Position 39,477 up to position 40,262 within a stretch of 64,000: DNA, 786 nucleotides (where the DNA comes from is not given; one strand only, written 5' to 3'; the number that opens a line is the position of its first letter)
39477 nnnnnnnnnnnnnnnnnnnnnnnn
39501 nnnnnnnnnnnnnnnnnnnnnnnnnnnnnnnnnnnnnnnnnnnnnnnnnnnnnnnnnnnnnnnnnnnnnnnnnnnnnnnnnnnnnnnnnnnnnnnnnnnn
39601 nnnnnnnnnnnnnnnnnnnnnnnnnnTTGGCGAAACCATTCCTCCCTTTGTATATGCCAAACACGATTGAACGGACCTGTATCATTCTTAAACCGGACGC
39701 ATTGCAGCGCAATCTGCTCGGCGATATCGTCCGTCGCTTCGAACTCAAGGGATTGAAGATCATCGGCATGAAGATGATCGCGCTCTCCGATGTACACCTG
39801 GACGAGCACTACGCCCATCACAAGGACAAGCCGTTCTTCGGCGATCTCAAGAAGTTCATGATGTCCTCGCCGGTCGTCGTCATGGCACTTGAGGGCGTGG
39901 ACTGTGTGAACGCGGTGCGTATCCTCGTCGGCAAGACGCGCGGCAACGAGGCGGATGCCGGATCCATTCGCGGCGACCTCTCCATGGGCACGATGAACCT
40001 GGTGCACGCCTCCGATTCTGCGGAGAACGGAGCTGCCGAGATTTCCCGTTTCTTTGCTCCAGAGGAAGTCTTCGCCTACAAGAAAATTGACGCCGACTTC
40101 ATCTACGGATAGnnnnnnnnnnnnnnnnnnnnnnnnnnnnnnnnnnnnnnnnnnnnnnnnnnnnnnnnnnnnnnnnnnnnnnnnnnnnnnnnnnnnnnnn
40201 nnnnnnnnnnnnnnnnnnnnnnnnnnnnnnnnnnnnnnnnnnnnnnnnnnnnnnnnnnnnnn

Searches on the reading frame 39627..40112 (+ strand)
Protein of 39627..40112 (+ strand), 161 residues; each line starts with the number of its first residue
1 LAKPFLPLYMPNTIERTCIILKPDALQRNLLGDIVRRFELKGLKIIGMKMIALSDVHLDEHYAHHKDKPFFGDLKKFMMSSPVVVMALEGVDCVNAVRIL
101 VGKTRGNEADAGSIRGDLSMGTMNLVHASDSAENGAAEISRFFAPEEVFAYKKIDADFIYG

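Call 16: search_protein_families(library=pfam, proteins=[window:39627-40112:+], max_evalue=0.01)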
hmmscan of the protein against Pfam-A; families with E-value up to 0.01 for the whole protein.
window:39627-40112:+ (161 aa): 1 family
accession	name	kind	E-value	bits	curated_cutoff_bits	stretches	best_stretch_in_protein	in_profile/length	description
PF00334.24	NDK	-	2.3e-47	160.7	27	1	15-148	1-135/135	Nucleoside diphosphate kinase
